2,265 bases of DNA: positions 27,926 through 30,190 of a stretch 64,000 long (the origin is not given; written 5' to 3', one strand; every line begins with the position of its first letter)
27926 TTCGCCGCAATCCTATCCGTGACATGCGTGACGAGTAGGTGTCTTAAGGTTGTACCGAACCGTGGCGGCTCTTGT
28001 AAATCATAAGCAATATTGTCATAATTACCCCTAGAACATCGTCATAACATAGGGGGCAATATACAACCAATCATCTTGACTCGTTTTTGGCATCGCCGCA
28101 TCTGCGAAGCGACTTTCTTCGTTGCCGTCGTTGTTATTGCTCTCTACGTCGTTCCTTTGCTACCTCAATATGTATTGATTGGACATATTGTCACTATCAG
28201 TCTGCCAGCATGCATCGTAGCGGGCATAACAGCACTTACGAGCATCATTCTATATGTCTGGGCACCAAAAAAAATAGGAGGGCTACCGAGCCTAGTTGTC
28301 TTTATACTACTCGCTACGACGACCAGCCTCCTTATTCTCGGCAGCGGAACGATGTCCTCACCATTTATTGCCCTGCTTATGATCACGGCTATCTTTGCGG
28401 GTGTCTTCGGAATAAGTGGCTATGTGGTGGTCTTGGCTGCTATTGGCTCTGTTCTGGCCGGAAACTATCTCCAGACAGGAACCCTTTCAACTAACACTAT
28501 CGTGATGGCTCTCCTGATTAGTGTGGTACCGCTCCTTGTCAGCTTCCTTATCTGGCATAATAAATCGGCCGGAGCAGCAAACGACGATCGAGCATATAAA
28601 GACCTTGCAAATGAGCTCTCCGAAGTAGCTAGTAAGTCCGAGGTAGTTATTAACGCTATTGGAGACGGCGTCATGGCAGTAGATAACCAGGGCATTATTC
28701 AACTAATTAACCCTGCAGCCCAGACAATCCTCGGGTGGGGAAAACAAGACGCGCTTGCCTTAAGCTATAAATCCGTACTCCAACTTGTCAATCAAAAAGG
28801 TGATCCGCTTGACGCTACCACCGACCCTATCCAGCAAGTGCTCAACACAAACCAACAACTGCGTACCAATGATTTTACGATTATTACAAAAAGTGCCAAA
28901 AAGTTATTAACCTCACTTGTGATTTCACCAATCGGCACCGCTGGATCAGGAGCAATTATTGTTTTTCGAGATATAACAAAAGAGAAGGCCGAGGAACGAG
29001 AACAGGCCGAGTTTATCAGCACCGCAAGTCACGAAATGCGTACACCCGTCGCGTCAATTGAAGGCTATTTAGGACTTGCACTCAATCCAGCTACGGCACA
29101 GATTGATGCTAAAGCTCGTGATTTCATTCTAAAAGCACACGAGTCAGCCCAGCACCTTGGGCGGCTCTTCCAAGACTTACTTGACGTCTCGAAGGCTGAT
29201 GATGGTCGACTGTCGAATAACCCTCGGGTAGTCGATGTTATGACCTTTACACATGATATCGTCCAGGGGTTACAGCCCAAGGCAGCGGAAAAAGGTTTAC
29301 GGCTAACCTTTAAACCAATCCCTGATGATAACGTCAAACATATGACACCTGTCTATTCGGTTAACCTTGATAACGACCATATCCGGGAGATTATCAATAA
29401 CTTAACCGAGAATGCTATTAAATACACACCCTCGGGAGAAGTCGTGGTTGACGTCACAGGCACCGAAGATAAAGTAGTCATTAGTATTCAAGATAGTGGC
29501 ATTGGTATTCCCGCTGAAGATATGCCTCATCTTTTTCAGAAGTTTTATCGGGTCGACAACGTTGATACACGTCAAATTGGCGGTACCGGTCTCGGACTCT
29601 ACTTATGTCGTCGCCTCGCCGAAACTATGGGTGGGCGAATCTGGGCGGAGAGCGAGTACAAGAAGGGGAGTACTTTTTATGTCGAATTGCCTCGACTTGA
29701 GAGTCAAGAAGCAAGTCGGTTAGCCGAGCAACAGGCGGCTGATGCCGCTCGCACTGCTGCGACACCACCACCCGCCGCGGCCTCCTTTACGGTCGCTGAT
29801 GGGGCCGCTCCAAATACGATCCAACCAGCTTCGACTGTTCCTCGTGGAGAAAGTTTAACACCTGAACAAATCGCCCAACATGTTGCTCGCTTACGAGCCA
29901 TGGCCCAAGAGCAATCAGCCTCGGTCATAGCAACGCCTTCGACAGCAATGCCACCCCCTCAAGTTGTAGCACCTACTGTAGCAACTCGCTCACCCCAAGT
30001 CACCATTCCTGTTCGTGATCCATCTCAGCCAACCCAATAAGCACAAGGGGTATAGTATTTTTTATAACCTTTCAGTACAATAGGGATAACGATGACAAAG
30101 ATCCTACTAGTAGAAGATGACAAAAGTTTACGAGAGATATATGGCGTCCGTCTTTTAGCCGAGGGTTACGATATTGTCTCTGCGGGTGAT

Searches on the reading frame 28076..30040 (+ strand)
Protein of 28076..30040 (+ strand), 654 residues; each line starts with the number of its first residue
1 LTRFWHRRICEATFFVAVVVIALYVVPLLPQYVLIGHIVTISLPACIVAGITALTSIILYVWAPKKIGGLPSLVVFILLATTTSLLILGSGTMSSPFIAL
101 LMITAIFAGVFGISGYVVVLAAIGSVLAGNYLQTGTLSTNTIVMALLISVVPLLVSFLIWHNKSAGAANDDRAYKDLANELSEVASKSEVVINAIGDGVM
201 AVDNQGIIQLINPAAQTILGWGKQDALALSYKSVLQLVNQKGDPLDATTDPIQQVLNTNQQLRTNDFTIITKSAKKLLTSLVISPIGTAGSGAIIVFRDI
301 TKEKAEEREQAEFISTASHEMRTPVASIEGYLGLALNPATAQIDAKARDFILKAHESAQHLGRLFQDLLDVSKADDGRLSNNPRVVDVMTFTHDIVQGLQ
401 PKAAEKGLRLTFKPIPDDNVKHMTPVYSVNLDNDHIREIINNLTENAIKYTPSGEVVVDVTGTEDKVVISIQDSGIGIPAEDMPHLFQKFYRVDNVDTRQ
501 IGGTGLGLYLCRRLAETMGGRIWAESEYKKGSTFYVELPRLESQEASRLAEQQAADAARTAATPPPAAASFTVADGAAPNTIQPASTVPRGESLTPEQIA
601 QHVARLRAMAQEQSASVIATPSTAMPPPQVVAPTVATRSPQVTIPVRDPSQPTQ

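Call 57: search_protein_families(library=padloc, proteins=[window:28076-30040:+], max_evalue=1)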
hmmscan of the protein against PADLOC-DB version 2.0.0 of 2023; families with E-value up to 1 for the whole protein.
window:28076-30040:+ (654 aa): 5 families
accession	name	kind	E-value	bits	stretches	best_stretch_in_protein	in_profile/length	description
PDLC04647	PDC-M43B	-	2.8e-08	31.2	1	428-527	220-320/347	-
PDLC04649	PDC-M43B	-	2.5e-07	28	1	429-522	222-316/345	-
PDLC04648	PDC-M43B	-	0.0021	15.1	1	339-518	137-316/361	-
PDLC04650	PDC-M43B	-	0.011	13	1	429-526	220-320/344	-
PDLC01168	CARF_2M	-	0.037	11.8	1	432-463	131-162/200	"CARF, 2 TMs"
